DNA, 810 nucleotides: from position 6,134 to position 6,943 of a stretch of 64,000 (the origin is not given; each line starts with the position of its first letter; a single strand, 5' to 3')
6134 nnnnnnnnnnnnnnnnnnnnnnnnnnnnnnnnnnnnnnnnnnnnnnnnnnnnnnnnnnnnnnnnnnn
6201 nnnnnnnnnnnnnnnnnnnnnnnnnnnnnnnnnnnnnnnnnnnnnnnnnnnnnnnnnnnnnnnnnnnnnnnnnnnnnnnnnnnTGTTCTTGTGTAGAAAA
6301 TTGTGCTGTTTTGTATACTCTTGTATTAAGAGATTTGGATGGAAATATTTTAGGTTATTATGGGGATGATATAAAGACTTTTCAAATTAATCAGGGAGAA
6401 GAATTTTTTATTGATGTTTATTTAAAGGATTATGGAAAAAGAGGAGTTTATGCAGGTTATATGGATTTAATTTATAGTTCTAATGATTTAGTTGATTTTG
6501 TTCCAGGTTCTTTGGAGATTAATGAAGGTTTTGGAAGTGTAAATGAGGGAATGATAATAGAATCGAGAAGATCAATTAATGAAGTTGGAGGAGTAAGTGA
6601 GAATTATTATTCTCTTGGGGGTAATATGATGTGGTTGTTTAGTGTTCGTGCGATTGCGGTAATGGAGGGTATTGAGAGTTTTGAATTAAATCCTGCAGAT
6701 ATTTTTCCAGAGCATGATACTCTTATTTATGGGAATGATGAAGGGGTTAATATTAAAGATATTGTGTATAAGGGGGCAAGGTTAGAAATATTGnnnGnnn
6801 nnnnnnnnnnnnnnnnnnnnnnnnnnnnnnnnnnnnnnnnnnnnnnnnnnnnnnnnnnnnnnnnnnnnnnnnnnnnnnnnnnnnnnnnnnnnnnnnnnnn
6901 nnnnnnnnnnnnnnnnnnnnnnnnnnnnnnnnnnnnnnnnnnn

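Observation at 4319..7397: Adjacent cohesin-like and dockerin-like modules on pilin-signal and secreted proteins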

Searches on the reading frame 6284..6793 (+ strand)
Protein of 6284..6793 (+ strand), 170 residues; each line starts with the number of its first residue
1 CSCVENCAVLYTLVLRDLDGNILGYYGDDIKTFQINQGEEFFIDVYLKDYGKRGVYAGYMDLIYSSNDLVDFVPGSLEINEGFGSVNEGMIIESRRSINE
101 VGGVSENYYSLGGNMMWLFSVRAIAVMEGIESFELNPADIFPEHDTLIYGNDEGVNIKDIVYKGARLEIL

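Call 5: search_protein_families(library=pfam, proteins=[window:6284-6793:+], max_evalue=10)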
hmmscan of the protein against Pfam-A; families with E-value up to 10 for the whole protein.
seq(170 aa): 0 families

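Call 6: search_solved_structures(query=window:6284-6793:+, max_evalue=10, show_alignments=2)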
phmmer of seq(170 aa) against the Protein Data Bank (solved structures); distinct sequences matched with E-value up to 10: 0.

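Call 9: find_homologous_proteins(query=window:6284-6793:+, max_evalue=0.01)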
Query seq(170 aa) (170 aa): 1 proteins with E <= 0.01 among 15 candidates.
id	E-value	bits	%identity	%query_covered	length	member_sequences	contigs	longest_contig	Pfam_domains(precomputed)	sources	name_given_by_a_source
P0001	1.6e-58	215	62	100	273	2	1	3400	-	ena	-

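Call 15: find_encoding_contigs(protein=P0001, flank=10000, max_places=4)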
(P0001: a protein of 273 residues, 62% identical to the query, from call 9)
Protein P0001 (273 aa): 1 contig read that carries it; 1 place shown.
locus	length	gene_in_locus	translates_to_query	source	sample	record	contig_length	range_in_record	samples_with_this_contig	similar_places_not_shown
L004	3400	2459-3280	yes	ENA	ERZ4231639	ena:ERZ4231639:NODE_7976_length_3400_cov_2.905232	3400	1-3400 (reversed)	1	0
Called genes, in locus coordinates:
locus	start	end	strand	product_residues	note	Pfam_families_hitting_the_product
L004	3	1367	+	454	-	?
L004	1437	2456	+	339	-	-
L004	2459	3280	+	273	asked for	-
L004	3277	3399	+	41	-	?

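Call 20: search_protein_representatives(protein=window:6293-6793:+)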
Query: 167 residues. Proteins with E-value up to 0.001 (for the whole library): 362; up to 1e-10: 70; up to 1e-30: 3. The best 150 are listed.
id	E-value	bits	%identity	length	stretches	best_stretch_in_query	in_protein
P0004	5.3e-103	358.5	100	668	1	1-167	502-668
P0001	2.0e-56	207.0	62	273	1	2-167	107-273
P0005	6.8e-31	123.9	29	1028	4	30-167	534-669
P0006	4.0e-30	121.4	33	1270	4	20-167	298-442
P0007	4.5e-28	114.7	30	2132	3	25-157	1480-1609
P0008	3.5e-27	111.8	34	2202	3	31-147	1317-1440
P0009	3.0e-23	99.0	33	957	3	31-162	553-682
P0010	1.7e-22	96.6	29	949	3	31-160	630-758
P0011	7.9e-22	94.4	28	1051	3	30-164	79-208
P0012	9.5e-22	94.1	28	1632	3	33-154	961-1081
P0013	6.3e-21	91.5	35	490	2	32-166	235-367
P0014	8.7e-21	91.0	30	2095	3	34-165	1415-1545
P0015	9.9e-21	90.8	33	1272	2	28-166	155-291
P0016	2.9e-20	89.3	32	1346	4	31-154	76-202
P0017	4.5e-20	88.7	34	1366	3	32-166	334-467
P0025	1.4e-17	80.6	33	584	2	31-150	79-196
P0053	4.0e-13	66.1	38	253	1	6-162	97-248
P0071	8.8e-11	58.5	33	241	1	27-166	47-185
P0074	2.4e-10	57.0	37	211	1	31-165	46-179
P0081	1.1e-09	54.9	35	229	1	24-157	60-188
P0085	2.1e-09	54.0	33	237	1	31-163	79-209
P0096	6.4e-09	52.4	33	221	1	29-160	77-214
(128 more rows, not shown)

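Call 21: search_protein_families(library=pfam, proteins=[P0005, P0006, P0009, P0010, P0011, P0013, P0025, P0053, P0074], max_evalue=0.01)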
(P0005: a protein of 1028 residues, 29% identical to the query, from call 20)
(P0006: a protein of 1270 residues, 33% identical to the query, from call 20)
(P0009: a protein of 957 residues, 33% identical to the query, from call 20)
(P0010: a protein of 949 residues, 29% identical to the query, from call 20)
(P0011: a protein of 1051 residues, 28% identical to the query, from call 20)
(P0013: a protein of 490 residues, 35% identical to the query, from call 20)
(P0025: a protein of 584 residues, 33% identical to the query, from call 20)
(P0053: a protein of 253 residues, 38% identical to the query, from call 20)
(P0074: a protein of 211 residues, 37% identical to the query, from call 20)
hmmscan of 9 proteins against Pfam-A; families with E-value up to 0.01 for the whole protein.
P0005 (1028 aa): 2 families
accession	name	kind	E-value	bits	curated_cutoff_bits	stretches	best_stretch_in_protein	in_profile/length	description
PF00353.25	HemolysinCabind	-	8e-37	125.2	23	6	905-940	1-36/36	RTX calcium-binding nonapeptide repeat (4 copies)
PF18911.6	PKD_4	-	4.9e-07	30.1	27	1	685-763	11-83/85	PKD domain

P0006 (1270 aa): 4 families
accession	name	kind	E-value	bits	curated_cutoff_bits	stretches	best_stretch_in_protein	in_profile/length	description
PF17963.7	Big_9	-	1.3e-60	202.7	23.6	5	793-884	1-88/89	Bacterial Ig domain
PF17892.7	Cadherin_5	-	2.9e-34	117.3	26.5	3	792-887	1-98/98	Cadherin-like domain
PF17803.7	Cadherin_4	-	5.1e-19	69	25.1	1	784-854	2-71/71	Bacterial cadherin-like domain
PF00404.24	Dockerin_1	-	5.8e-10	39.7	22.9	1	1154-1212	3-57/57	Dockerin type I domain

P0009 (957 aa): 5 families
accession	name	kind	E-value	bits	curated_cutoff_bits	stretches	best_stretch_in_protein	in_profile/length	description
PF17963.7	Big_9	-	8.7e-35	119.9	23.6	3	436-527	1-88/89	Bacterial Ig domain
PF17892.7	Cadherin_5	-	4.8e-26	90.9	26.5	2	436-529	2-97/98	Cadherin-like domain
PF17803.7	Cadherin_4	-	4.6e-18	65.9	25.1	1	428-497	3-71/71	Bacterial cadherin-like domain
PF00404.24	Dockerin_1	-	3.3e-10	40.5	22.9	1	124-182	2-55/57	Dockerin type I domain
PF19076.6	CshA_repeat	-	0.00013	23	27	0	475-510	48-83/103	Surface adhesin CshA repetitive domain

P0010 (949 aa): 6 families
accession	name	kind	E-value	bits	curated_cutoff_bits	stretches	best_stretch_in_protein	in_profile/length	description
PF17963.7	Big_9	-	2.4e-41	140.9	23.6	3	268-356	3-88/89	Bacterial Ig domain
PF17892.7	Cadherin_5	-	5.5e-23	81.1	26.5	3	268-358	4-97/98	Cadherin-like domain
PF00404.24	Dockerin_1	-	4.2e-09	36.9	22.9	1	781-843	3-56/57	Dockerin type I domain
PF17803.7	Cadherin_4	-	1.9e-05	25.5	25.1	1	257-316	2-61/71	Bacterial cadherin-like domain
PF19076.6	CshA_repeat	-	0.00025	22.1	27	0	204-264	41-103/103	Surface adhesin CshA repetitive domain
PF16403.11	Bact_surface_Ig-like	-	0.0055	17.2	27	0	334-358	47-71/71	Bacterial surface protein, Ig-like domain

P0011 (1051 aa): 6 families
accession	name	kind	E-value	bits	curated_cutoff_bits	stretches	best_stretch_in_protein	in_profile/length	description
PF17963.7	Big_9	-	7.9e-23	81.6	23.6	2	634-721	2-85/89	Bacterial Ig domain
PF17803.7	Cadherin_4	-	8.9e-17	61.8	25.1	2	625-694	3-71/71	Bacterial cadherin-like domain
PF17892.7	Cadherin_5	-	1.9e-15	56.9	26.5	2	635-719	4-90/98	Cadherin-like domain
PF00963.24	Cohesin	-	1.9e-08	35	24.1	0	245-295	11-59/139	Cohesin domain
PF00404.24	Dockerin_1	-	3.1e-07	30.9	22.9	1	904-970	2-57/57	Dockerin type I domain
PF07595.18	Planc_extracel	-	0.00042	20.3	25.5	1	41-55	3-17/20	Planctomycete extracellular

P0013 (490 aa): 0 families

P0025 (584 aa): 4 families
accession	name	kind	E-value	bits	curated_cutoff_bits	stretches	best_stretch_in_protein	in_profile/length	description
PF17963.7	Big_9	-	3.8e-35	121.1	23.6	2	316-405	1-88/89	Bacterial Ig domain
PF17892.7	Cadherin_5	-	2.3e-23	82.3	26.5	2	316-407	2-97/98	Cadherin-like domain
PF17803.7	Cadherin_4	-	8.5e-09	36.2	25.1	1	306-375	2-71/71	Bacterial cadherin-like domain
PF19076.6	CshA_repeat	-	0.0018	19.4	27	0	269-311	61-103/103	Surface adhesin CshA repetitive domain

P0053 (253 aa): 0 families

P0074 (211 aa): 1 family
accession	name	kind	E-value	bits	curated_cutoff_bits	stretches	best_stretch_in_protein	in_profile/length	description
PF07589.16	PEP-CTERM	-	4.7e-09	36.4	20.7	1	186-207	2-24/24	PEP-CTERM motif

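Call 26: search_solved_structures(query=A1, max_evalue=10, show_alignments=3)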
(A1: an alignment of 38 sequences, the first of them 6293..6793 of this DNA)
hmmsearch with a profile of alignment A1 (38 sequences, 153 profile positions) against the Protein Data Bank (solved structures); distinct sequences matched with E-value up to 10: 4.
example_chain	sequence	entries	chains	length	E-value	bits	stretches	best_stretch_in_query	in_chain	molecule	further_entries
6uqe_A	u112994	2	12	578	0.74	12.9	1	43-139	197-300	ATP-dependent Clp protease ATP-binding subunit ClpA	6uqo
6w1z_A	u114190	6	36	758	1.1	12.4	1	43-139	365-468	ATP-dependent Clp protease ATP-binding subunit ClpA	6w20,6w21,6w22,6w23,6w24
7uiv_A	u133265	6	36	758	1.1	12.4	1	43-139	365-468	ATP-dependent Clp protease ATP-binding subunit ClpA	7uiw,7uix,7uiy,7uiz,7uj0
1ksf_X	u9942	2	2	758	1.1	12.4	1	43-139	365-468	ATP-DEPENDENT CLP PROTEASE ATP-BINDING SUBUNIT CLPA | ClpA protein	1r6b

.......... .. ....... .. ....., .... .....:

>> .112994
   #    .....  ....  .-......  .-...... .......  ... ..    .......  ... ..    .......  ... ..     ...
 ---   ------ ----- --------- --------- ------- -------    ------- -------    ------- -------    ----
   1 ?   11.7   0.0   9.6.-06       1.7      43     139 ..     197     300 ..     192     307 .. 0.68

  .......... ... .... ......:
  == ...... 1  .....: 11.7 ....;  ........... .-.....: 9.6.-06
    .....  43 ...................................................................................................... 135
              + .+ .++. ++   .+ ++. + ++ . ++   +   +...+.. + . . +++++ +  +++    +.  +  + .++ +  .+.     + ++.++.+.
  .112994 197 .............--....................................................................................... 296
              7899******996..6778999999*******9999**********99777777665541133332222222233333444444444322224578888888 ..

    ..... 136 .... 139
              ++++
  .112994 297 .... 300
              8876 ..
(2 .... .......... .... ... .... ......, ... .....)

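Call 27: search_protein_families(library=pfam, alignment_id=A1, max_evalue=1)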
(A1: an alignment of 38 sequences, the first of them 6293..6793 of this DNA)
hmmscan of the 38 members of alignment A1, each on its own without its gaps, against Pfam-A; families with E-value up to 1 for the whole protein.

A. member 1, window:6293-6793:+ (167 aa): 0 families

B. families by the number of members that match (of 38 scanned): 6 families
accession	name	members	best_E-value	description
PF00963.24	Cohesin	5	0.0011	Cohesin domain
PF16687.11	ELYS-bb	1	0.091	beta-propeller of ELYS nucleoporin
PF00741.23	Gas_vesicle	1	0.12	Gas vesicle protein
PF13860.13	FlgD_ig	1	0.13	FlgD Ig-like domain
PF23751.1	Beta-prop_WDR11_1st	1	0.19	WDR11 first beta-propeller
PF20682.3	Hanta_Gc_C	1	0.33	Hantavirus glycoprotein Gc, C-terminal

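Call 33: predict_structure(alignment_id=A1)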
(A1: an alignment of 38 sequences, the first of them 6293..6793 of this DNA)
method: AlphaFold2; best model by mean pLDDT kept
length: 167 residues; sequences in the alignment: 38
mean_pLDDT: 95.2   pTM: 0.90
mean pLDDT of the five models: 95.2, 95.1, 94.1, 94.0, 93.9
residues with pLDDT >= 90: 150; 70-90: 16; 50-70: 1; < 50: 0
segments of 3 or more residues with pLDDT < 50: none
pLDDT, mean of each block of 10 residues (from residue 1): 90 98 96 99 95 96 96 96 93 97 87 97 98 92 94 96 98
secondary structure, 60 per line:
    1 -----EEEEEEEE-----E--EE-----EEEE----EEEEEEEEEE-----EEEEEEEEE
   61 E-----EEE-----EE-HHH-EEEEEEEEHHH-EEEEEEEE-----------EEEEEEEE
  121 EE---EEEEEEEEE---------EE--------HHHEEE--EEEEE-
elements in order: E6-13 E29-32 E37-46 E52-61 E67-69 E82-89 E94-101 E113-122 E126-134 E157-159 E162-166

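Call 35: fold_search(model_id=the predicted structure, library=pdb)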
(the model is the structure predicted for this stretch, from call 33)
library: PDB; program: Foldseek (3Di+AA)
matches with E <= 10: 1834; with E <= 0.001: 65
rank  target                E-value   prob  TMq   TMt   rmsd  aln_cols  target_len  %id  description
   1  5lxv_A                1.0e-06  1.00  0.60  0.58   5.3       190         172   11  Crystal structure of Ruminococcus flavefaciens scaffoldin C cohesin in complex with a dockerin from an uncharacterized (released 2016-10-19)
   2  5lxv_C                1.4e-06  1.00  0.63  0.61   4.6       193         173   11  Crystal structure of Ruminococcus flavefaciens scaffoldin C cohesin in complex with a dockerin from an uncharacterized (released 2016-10-19)
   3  4fl4_I                6.0e-06  1.00  0.57  0.33   4.5       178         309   13  Scaffoldin conformation and dynamics revealed by a ternary complex from the Clostridium thermocellum cellulosome (released 2012-06-27)
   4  4fl4_L                1.4e-05  1.00  0.57  0.33   3.7       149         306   15  Scaffoldin conformation and dynamics revealed by a ternary complex from the Clostridium thermocellum cellulosome (released 2012-06-27)
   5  3kcp_A                1.4e-05  1.00  0.52  0.31   5.6       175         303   15  Crystal structure of interacting Clostridium thermocellum multimodular components (released 2010-02-09)
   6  4fl4_C                2.5e-05  1.00  0.63  0.36   3.5       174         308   12  Scaffoldin conformation and dynamics revealed by a ternary complex from the Clostridium thermocellum cellulosome (released 2012-06-27)
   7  3ul4_A                2.6e-05  1.00  0.62  0.71   3.7       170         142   12  Crystal structure of Coh-OlpA(Cthe_3080)-Doc918(Cthe_0918) complex: A novel type I Cohesin-Dockerin complex from Clost (released 2012-11-28)
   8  4uyq_A                3.3e-05  1.00  0.56  0.64   4.5       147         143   12  High resolution structure of the third cohesin ScaC in complex with the ScaB dockerin with a mutation in the C-termina (released 2015-04-15)
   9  6kgf_C                3.5e-05  1.00  0.59  0.65   4.5       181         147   11  Crystal structure of CaDoc0917(R16D)-CaCohA2 complex at pH 8.2 (released 2020-07-08)
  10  6kg8_MODEL_1_A        3.6e-05  1.00  0.60  0.63   4.1       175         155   11  Solution structure of CaCohA2 from Clostridium acetobutylicum (released 2020-07-08)
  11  6kge_A                5.3e-05  1.00  0.57  0.66   4.3       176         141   13  Crystal structure of CaDoc0917(R16D)-CaCohA2 complex at pH 5.5 (released 2020-07-08)
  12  5m2s_A                5.6e-05  1.00  0.47  0.54   6.0       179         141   11  R. flavefaciens' third ScaB cohesin in complex with a group 1 dockerin (released 2017-07-05)
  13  4uyp_A                1.0e-04  1.00  0.57  0.64   5.9       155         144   12  High resolution structure of the third cohesin ScaC in complex with the ScaB dockerin with a mutation in the N-termina (released 2015-04-15)
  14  6kgd_A                1.2e-04  1.00  0.62  0.70   3.8       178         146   13  Crystal structure of CaDoc0917(R49D)-CaCohA2 complex at pH 8.0 (released 2020-07-08)
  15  5fpi_A                1.4e-04  0.99  0.35  0.25  13.4       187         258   10  Mu2 adaptin subunit of the AP2 adaptor (C-terminal domain) complexed with Integrin alpha4 internalisation peptide QYKS (released 2016-01-20)
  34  2zf9_A                3.8e-04  1.00  0.57  0.53   4.8       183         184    9  Crystal structure of a type III cohesin module from the cellulosomal ScaE cell-surface anchoring scaffoldin of Ruminoc (released 2008-12-30)
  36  1ohz_A                4.1e-04  1.00  0.56  0.65   5.0       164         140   12  Cohesin-Dockerin complex from the cellulosome of Clostridium thermocellum (released 2003-11-20)
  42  3ghp_A                5.0e-04  1.00  0.56  0.50   5.1       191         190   13  Structure of the second type II cohesin module from the adaptor ScaA scaffoldin of Acetivibrio cellulolyticus (includi (released 2009-06-23)
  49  1anu                  5.9e-04  1.00  0.59  0.70   3.4       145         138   11  COHESIN-2 DOMAIN OF THE CELLULOSOME FROM CLOSTRIDIUM THERMOCELLUM (released 1997-07-23)
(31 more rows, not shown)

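Call 62: find_related_loci(query=A5, collection=metagenome_contigs, flank=6000)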
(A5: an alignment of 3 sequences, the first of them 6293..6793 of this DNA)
Query A5 (167 aa) in metagenome_contigs; peptide patterns used: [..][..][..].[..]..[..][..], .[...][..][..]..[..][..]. (x = any residue, [..] = any of these).
152 stretches matched a pattern, but none encodes a relative of the query by tblastn (E <= 1e-3).

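Call 63: find_encoding_contigs(protein=P0053, flank=6000, max_places=3)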
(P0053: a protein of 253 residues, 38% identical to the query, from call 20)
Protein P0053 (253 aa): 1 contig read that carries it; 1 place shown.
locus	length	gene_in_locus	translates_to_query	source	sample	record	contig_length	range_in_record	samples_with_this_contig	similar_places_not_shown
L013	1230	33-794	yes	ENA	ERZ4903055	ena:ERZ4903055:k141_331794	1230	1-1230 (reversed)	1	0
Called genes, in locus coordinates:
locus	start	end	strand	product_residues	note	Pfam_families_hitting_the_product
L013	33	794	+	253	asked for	-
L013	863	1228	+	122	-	?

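Call 64: find_encoding_contigs(protein=P0074, flank=4000, max_places=3)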
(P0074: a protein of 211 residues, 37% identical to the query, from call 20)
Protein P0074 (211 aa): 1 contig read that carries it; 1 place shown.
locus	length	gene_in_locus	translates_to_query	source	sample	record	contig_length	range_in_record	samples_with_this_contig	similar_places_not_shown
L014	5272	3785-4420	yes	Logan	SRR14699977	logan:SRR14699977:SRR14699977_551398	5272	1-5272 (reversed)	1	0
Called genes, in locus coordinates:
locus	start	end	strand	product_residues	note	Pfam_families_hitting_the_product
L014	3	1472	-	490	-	?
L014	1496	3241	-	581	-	PF26745:SPM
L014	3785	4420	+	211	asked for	PF07589:PEP_exosort_dom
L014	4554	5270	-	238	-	?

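Call 75: list_cluster_members(proteins=[P0006, P0011, P0013, P0071, P0074, P0081, P0085, P0096, P0005, P0001])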
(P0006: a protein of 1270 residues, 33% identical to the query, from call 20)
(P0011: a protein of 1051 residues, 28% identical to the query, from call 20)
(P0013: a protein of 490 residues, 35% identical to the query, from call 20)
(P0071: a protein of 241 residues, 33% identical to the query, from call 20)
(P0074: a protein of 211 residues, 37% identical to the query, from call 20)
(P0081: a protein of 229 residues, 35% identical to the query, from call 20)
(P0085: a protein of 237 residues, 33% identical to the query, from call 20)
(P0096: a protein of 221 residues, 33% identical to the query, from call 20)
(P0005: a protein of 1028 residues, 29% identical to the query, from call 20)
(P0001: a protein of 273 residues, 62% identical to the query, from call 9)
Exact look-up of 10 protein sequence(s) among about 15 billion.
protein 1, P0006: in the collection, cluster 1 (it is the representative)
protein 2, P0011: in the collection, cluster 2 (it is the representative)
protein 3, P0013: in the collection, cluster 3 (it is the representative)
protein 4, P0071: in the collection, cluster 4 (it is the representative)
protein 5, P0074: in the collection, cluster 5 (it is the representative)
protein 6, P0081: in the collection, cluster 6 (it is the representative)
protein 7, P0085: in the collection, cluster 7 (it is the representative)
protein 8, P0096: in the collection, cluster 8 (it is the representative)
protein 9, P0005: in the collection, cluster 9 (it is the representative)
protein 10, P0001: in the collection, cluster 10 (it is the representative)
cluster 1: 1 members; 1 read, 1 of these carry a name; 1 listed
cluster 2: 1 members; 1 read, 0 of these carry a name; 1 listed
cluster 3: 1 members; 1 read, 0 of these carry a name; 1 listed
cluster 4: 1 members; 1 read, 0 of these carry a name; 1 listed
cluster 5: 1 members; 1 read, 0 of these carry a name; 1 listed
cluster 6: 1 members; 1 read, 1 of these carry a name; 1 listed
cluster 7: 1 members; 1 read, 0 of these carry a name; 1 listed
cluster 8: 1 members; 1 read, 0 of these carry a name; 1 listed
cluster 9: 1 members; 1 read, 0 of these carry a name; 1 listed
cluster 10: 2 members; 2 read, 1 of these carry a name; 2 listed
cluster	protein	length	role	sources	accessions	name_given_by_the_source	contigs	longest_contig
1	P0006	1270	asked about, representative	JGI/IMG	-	hypothetical protein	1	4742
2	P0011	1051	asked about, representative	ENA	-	-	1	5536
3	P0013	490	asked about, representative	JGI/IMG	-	-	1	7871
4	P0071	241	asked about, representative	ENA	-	-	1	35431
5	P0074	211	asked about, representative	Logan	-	-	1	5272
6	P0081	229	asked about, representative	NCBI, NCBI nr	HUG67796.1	MAG TPA: Ig-like domain-containing protein, partial [Pirellulaceae bacterium] | Ig-like domain-containing protein [Pirellulaceae bacterium]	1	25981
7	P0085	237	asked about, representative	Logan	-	-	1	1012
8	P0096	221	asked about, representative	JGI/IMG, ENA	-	-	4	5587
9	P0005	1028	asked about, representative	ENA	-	-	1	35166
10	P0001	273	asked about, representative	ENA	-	-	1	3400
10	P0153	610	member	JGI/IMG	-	parallel beta-helix repeat protein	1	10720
